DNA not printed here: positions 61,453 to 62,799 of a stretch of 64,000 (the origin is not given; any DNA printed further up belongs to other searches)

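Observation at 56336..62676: Seven translationally coupled genes: orphan P-loop protein, atypical ABC half-transporter and five exported proteins including an isoaspartyl peptidase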

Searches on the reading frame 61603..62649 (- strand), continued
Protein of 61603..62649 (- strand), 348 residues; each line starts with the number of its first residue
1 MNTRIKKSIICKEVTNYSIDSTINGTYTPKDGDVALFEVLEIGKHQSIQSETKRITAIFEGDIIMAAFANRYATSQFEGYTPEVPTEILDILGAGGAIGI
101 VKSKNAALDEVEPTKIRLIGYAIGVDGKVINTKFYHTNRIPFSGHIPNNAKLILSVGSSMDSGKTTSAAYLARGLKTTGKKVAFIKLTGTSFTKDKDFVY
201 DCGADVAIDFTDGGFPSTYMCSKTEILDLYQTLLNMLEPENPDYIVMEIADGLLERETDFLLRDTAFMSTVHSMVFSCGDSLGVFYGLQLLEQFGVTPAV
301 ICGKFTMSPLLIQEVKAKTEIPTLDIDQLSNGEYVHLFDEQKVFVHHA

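Call 27: find_encoding_contigs(protein=P0019, flank=10000, max_places=1)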
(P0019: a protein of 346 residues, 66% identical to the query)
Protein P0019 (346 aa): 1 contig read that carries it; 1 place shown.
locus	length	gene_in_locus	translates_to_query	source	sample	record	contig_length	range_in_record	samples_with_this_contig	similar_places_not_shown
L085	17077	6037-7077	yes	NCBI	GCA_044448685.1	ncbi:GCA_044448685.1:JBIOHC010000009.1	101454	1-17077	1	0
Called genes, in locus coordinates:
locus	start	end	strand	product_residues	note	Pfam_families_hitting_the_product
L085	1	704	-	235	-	PF13573:SprB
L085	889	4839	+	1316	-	PF00501:AMP-binding, PF13193:AMP-binding_C (weak), PF00550:PP-binding (weak), PF25084:LbH_EIF2B (faint), PF25087:GMPPB_C (faint), PF00132:Hexapep (faint)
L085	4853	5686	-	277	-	-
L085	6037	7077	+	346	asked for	-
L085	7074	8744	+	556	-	PF00664:ABC_membrane, PF00005:ABC_tran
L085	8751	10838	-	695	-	PF13181:TPR_8 (faint), PF13428:TPR_14 (faint), PF17874:TPR_MalT (faint), PF13424:TPR_12, PF00515:TPR_1 (weak), PF07719:TPR_2 (weak), PF13424:TPR_12 (weak), PF07228:SpoIIE, +2 more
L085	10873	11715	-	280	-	PF00582:Usp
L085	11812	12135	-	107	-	-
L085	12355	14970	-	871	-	PF15902:Sortilin-Vps10 (weak), PF18962:Por_Secre_tail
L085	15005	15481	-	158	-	-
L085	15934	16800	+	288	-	PF11138:DUF2911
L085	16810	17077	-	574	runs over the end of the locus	PF00474:SSF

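Call 42: search_protein_families(library=pfam, proteins=[L017:4467-5018:+, L013:1615-4083:-, L069:13745-16354:-, L077:16638-17567:-, L025:13113-13679:+, L005:4149-6806:+, L048:4937-5365:+, L048:5375-5926:+, L057:3827-4750:+, L083:7050-9959:+], max_evalue=0.001)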
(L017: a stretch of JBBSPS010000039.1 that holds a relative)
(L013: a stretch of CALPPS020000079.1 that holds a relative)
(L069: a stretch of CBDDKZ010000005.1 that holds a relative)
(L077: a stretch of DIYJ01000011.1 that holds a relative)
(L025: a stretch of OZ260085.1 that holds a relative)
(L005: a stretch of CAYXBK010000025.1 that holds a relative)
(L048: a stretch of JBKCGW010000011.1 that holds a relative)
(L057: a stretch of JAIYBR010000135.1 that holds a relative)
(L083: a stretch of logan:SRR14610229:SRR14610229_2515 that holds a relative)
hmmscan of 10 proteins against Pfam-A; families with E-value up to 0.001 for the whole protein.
L017:4467-5018:+ (183 aa): 4 families
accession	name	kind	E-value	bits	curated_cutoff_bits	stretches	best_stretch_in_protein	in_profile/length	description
PF08281.18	Sigma70_r4_2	-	1.1e-14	54.3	25.7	1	123-169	8-54/54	Sigma-70, region 4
PF04542.20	Sigma70_r2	-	7.6e-12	45.3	24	1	24-89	2-69/71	Sigma-70 region 2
PF07638.17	Sigma70_ECF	-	7.3e-08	33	21.1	1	114-172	124-182/185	ECF sigma factor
PF04545.22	Sigma70_r4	-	1.9e-06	27.7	24.1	1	123-170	2-49/50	Sigma-70, region 4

L013:1615-4083:- (822 aa): 5 families
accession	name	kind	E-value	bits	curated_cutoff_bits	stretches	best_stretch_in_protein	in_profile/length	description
PF14905.12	OMP_b-brl_3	-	1.8e-93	314.3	27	1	388-795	1-407/408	Outer membrane protein beta-barrel family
PF00593.30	TonB_dep_Rec_b-barrel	-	7.1e-13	49.6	27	1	363-743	46-396/436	TonB dependent receptor-like, beta-barrel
PF13715.12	CarbopepD_reg_2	-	6.5e-11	42.6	32.2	1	38-131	1-87/88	CarboxypepD_reg-like domain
PF07715.20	Plug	-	1e-10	42.5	23.9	1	156-234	21-107/107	TonB-dependent Receptor Plug Domain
PF13620.12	CarboxypepD_reg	-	5.4e-09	36.7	32.3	1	37-109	1-72/82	Carboxypeptidase regulatory-like domain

L069:13745-16354:- (869 aa): 3 families
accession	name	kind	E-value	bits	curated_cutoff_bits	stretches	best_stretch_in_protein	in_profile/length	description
PF07660.19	STN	-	5.1e-08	33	28.4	1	48-96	3-51/52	Secretin and TonB N terminus short domain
PF16344.10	FecR_C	-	2.5e-07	31.1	24.4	1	28-84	4-61/70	FecR, C-terminal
PF13715.12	CarbopepD_reg_2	-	1.4e-06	28.7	32.2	1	104-185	4-87/88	CarboxypepD_reg-like domain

L077:16638-17567:- (309 aa): 2 families
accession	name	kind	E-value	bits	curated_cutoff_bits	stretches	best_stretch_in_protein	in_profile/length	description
PF04773.18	FecR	-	5.3e-16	59.3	24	1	114-200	7-97/97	FecR protein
PF16344.10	FecR_C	-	1.2e-05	25.6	24.4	1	242-300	3-64/70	FecR, C-terminal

L025:13113-13679:+ (188 aa): 0 families

L005:4149-6806:+ (885 aa): 20 families
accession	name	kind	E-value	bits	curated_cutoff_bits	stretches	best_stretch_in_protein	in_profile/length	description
PF00004.35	AAA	-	5.6e-32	111.4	21.2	2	636-766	2-130/131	ATPase family associated with various cellular activities (AAA)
PF17866.7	AAA_lid_6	-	2.1e-24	85.8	24.3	2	516-569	11-60/60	AAA lid domain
PF13401.12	AAA_22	-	1.5e-10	41.9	27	0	348-377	8-33/130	AAA domain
PF20720.3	nSTAND3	-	7.3e-09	35.9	27.2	0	348-373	20-45/155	Novel STAND NTPase 3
PF13238.12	AAA_18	-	8.5e-09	36.4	29.4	0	350-402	3-51/128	AAA domain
PF01078.27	Mg_chelatase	-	2.4e-07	30.8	20.3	0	347-387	24-61/207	Magnesium chelatase, subunit ChlI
PF13521.12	AAA_28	-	4.5e-07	30.7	27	0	348-385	2-33/164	AAA domain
PF13604.12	AAA_30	-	8.6e-07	29.3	27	0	634-660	20-46/191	AAA domain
PF05496.18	RuvB_N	-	8.8e-07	29.3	27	0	597-658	6-59/159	Holliday junction DNA helicase RuvB P-loop domain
PF13245.12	AAA_19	-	4.5e-06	27.3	25.1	0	347-375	13-41/134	AAA domain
PF00910.28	RNA_helicase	-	2.1e-05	25.4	21.5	0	349-396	2-51/105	RNA helicase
PF07728.20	AAA_5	-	2.7e-05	24.7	22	0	635-680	2-47/139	AAA domain (dynein-related subfamily)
PF00158.32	Sigma54_activat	-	6.5e-05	23.1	20.2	0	632-707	22-105/168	Sigma-54 interaction domain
PF06309.17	Torsin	-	6.7e-05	23.4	27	0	611-654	35-75/127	Torsin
PF00005.33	ABC_tran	-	7.4e-05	23.8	25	0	348-375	14-42/137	ABC transporter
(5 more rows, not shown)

L048:4937-5365:+ (142 aa): 1 family
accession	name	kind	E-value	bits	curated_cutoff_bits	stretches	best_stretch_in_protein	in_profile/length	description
PF12869.13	tRNA_anti-like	-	5.8e-18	65.3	23.5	1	2-127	5-137/146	tRNA_anti-like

L048:5375-5926:+ (183 aa): 1 family
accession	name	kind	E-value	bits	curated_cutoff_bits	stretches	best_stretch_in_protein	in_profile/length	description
PF04264.18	YceI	-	9.6e-17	62.2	23.7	1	36-174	18-146/150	YceI-like domain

L057:3827-4750:+ (307 aa): 1 family
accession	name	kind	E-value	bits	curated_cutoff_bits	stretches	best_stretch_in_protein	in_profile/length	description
PF19089.6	DUF5777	-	6.1e-100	334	23.1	1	51-296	1-247/247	Membrane bound beta barrel domain (DUF5777)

L083:7050-9959:+ (969 aa): 3 families
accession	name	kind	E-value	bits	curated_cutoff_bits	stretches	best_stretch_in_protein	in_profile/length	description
PF06739.17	SBBP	-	5.7e-38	129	20.5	4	729-758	7-36/38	Beta-propeller repeat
PF25293.1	Beta-prop_EMC1_N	-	6e-06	26.5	34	0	56-229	29-178/219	EMC1 N-terminal beta-propeller domain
PF18962.6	Por_Secre_tail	-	2.9e-05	24.7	27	1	896-963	1-70/75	Secretion system C-terminal sorting domain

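Call 43: search_protein_representatives(alignment_id=A1)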
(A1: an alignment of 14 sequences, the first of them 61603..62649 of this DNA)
Query: 14 sequences, 346 profile positions. Proteins with E-value up to 0.001 (for the whole library): 1422; up to 1e-10: 927; up to 1e-30: 348. The best 150 are listed.
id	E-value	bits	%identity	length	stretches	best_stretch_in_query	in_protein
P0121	8.1e-134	462.3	-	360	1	4-342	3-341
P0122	3.7e-120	417.4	-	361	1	3-343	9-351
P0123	3.4e-117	407.7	-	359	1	3-343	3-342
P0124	8.5e-112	389.9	-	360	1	1-341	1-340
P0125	6.5e-103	360.7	-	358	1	4-342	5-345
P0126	1.1e-101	356.6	-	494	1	4-338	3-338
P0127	1.8e-101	355.9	-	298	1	65-341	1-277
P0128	3.5e-97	341.9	-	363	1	13-342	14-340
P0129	1.7e-94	333.1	-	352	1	10-336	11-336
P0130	8.7e-87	307.7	-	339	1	1-340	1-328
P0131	1.2e-85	303.9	-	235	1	5-237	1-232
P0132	6.6e-82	291.7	-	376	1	26-339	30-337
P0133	3.0e-81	289.5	-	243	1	29-223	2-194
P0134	4.8e-77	275.7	-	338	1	12-341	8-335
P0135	8.1e-77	274.9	-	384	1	24-336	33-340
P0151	6.6e-63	229.2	-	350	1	21-325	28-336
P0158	6.1e-62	226.0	-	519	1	30-338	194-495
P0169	3.3e-59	217.0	-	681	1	25-333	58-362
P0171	8.5e-59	215.7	-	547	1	6-331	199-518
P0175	4.5e-58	213.3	-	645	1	4-338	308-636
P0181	1.1e-57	212.0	-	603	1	28-338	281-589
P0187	6.6e-57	209.4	-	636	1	6-337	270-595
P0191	2.5e-56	207.5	-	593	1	6-338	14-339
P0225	6.5e-54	199.6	-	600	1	5-336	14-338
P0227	8.6e-54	199.2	-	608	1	4-343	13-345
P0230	1.6e-53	198.3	-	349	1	5-336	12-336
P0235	3.4e-53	197.2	-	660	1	8-338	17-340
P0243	9.3e-53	195.8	-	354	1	4-336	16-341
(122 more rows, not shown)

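Call 44: search_protein_families(library=pfam, proteins=[P0169, P0175, P0181, P0187, P0191, P0225, P0227, P0235, P0171, P0158], max_evalue=0.001)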
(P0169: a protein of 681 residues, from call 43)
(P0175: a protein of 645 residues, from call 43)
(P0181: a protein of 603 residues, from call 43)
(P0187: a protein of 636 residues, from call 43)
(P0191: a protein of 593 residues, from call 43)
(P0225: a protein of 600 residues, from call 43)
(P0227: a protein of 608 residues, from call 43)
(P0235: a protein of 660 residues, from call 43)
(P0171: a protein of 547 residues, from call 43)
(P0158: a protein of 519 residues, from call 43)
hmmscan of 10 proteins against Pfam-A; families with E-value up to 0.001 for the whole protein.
P0169 (681 aa): 1 family
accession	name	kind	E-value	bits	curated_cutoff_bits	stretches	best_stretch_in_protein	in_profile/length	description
PF03205.20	MobB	-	0.0001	22.6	26.6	1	181-277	1-97/133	Molybdopterin guanine dinucleotide synthesis protein B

P0175 (645 aa): 0 families

P0181 (603 aa): 1 family
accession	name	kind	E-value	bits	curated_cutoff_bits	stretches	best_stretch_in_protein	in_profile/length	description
PF13500.12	AAA_26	-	0.00028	21.3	27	1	403-505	3-112/198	AAA domain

P0187 (636 aa): 0 families

P0191 (593 aa): 1 family
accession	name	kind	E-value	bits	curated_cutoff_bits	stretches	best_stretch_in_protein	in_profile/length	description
PF00872.24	Transposase_mut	-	4.6e-14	52.5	21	1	396-472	27-102/379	Transposase, Mutator family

P0225 (600 aa): 3 families
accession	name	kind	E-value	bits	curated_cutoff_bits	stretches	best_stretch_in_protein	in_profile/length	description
PF03205.20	MobB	-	6.6e-05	23.3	26.6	1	156-250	2-97/133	Molybdopterin guanine dinucleotide synthesis protein B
PF07755.17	DUF1611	-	0.00044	20.1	25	1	146-191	5-50/201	Domain of unknown function (DUF1611_C) P-loop domain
PF01656.29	CbiA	-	0.00053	20.4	25.4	1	158-189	4-35/125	CobQ/CobB/MinD/ParA nucleotide binding domain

P0227 (608 aa): 2 families
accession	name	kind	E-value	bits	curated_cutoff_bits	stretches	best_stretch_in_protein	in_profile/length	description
PF00872.24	Transposase_mut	-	2.8e-15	56.6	21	1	409-495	18-104/379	Transposase, Mutator family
PF03205.20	MobB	-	0.00011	22.6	26.6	1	156-250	2-97/133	Molybdopterin guanine dinucleotide synthesis protein B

P0235 (660 aa): 0 families

P0171 (547 aa): 0 families

P0158 (519 aa): 1 family
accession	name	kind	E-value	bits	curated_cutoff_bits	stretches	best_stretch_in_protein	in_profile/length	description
PF00072.30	Response_reg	-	4.6e-17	62.6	30.2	1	7-123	1-106/111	Response regulator receiver domain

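Call 49: find_related_loci(query=A5, collection=metagenome_contigs, flank=8000)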
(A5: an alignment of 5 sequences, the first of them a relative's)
Query A5 (349 aa) in metagenome_contigs; peptide patterns used: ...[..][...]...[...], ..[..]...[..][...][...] (x = any residue, [..] = any of these).
595 stretches matched a pattern (row limit reached: there are more); 241 encode a relative of the query (tblastn E <= 1e-3); the best 80 are kept; 80 distinct loci.
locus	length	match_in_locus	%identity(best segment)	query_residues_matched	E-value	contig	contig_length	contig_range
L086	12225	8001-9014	47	1-339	2e-94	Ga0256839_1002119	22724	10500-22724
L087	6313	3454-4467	47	1-339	4e-94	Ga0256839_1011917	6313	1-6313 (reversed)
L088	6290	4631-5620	48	8-332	2e-92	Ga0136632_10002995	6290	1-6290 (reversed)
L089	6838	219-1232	48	7-341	2e-90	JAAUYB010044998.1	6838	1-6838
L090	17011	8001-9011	47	4-341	4e-90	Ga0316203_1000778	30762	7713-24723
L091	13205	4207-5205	45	4-336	9e-86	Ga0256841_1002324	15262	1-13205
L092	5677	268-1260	45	2-331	4e-85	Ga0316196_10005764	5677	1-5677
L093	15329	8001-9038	45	8-349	3e-85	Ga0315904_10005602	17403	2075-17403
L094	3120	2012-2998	44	4-331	1e-86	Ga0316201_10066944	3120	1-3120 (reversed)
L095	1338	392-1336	48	2-315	3e-91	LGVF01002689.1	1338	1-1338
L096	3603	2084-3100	44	2-339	5e-85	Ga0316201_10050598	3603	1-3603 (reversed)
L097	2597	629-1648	49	8-346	4e-86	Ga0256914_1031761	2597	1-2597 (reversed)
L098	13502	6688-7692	45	7-341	2e-83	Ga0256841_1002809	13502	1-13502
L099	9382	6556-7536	47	4-329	4e-83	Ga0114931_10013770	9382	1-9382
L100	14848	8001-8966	46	4-334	9e-83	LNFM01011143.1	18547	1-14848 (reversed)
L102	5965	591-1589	46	2-333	1e-81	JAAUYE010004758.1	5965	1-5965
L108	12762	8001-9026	44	8-346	7e-80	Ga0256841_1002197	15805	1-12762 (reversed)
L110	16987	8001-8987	45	7-335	3e-79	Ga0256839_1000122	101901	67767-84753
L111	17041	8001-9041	44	1-349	2e-79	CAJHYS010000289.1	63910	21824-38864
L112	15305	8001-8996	44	4-334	3e-79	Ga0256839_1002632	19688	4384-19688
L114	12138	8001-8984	47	8-331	5e-79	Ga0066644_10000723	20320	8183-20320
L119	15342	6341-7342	44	3-335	2e-78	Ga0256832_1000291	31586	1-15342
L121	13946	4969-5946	43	8-331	1e-77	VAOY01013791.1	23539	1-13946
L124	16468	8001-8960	48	4-323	6e-77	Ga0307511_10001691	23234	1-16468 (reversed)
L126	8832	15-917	48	34-334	8e-77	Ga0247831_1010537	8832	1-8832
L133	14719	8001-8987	45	8-337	2e-75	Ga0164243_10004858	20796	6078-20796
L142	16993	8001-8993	44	8-339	8e-74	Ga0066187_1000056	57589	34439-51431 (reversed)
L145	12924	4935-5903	45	8-330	1e-73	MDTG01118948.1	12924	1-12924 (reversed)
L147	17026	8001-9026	44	9-342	6e-73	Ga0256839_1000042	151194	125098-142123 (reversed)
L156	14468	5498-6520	40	1-334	5e-72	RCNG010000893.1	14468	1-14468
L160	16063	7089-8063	38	8-329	5e-71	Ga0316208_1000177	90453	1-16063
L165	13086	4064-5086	42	1-342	6e-70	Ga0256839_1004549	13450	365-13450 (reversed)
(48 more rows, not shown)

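Call 52: search_protein_families(library=pfam, proteins=[L156:6631-8337:+, L098:9527-10405:+, L165:6042-7226:+, L111:12012-13565:+, L114:10846-11922:+, L093:2603-3376:+, L093:4200-4799:-, L145:2368-2895:-, L089:5212-6711:-, L142:7041-7733:+], max_evalue=0.001)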
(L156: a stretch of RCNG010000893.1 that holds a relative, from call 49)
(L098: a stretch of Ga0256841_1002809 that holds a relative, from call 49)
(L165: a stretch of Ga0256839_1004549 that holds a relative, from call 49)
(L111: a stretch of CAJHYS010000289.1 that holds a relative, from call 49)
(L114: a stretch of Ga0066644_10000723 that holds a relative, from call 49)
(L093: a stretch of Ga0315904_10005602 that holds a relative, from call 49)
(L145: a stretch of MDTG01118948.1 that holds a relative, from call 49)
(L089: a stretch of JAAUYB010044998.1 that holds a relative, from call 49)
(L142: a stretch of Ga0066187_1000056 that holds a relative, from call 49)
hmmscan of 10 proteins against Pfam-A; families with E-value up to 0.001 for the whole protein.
L156:6631-8337:+ (568 aa): 3 families
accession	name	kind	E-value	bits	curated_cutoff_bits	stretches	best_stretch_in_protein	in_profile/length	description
PF00664.28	ABC_membrane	-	3.5e-28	99.5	28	1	29-291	10-274/274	ABC transporter transmembrane region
PF00005.33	ABC_tran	-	7.3e-28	98.3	25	1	348-497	1-137/137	ABC transporter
PF13304.12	AAA_21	-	1.5e-10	42.1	27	1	484-527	256-302/304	AAA domain, putative AbiEii toxin, Type IV TA system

L098:9527-10405:+ (292 aa): 3 families
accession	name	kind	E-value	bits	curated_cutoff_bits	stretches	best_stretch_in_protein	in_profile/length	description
PF12697.13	Abhydrolase_6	-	1.8e-07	32.5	26.3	1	40-250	1-206/217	Alpha/beta hydrolase family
PF00561.26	Abhydrolase_1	-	3.5e-07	30.6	25.8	1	87-155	41-108/245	alpha/beta hydrolase fold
PF07859.19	Abhydrolase_3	-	0.00057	20.1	25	0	101-138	57-94/210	alpha/beta hydrolase fold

L165:6042-7226:+ (394 aa): 1 family
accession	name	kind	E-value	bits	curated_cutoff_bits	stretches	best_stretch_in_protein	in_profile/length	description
PF07396.17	Porin_O_P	-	3.8e-55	188.1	20.9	1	48-393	3-369/370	Phosphate-selective porin O and P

L111:12012-13565:+ (517 aa): 1 family
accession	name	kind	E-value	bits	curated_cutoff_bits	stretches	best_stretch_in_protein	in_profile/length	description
PF00082.27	Peptidase_S8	-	5.5e-30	105.1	21.8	1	258-503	1-288/288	Subtilase family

L114:10846-11922:+ (358 aa): 1 family
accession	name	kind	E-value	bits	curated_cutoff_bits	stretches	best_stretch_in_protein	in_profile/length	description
PF13609.12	Porin_4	-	2.6e-25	90.3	27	1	18-336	2-306/310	Gram-negative porin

L093:2603-3376:+ (257 aa): 0 families

L093:4200-4799:- (199 aa): 2 families
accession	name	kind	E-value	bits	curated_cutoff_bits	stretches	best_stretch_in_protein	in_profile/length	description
PF05118.21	Asp_Arg_Hydrox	-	1.1e-19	71.3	22.6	1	67-176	47-154/157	Aspartyl/Asparaginyl beta-hydroxylase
PF07883.17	Cupin_2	-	0.00071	19.7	27.2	0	138-169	33-63/70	Cupin domain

L145:2368-2895:- (175 aa): 4 families
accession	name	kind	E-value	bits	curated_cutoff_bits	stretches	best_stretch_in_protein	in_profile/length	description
PF08281.18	Sigma70_r4_2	-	1.8e-13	50.3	25.7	1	109-157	4-52/54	Sigma-70, region 4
PF04542.20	Sigma70_r2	-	1.3e-11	44.5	24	1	18-77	6-69/71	Sigma-70 region 2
PF04545.22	Sigma70_r4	-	1.8e-06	27.8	24.1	1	112-158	1-47/50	Sigma-70, region 4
PF22029.2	PhyR_sigma2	-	2.1e-06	28.1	27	1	17-64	4-53/55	Sigma2 domain of PhyR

L089:5212-6711:- (499 aa): 3 families
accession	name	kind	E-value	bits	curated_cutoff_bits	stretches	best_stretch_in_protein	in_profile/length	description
PF02518.31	HATPase_c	-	5.2e-27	94.9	26.4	1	387-495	1-109/111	Histidine kinase-, DNA gyrase B-, and HSP90-like ATPase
PF00512.31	HisKA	-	1.8e-16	60.3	26.9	1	284-345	2-65/66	His Kinase A (phospho-acceptor) domain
PF00672.30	HAMP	-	4.1e-11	43.5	25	1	229-278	3-52/53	HAMP domain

L142:7041-7733:+ (230 aa): 2 families
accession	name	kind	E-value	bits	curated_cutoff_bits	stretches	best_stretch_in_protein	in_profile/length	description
PF00486.34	Trans_reg_C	-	9e-27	93.4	26.2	1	147-221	1-76/77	Transcriptional regulatory protein, C terminal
PF00072.30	Response_reg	-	8.2e-24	84.4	30.2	1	3-112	1-110/111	Response regulator receiver domain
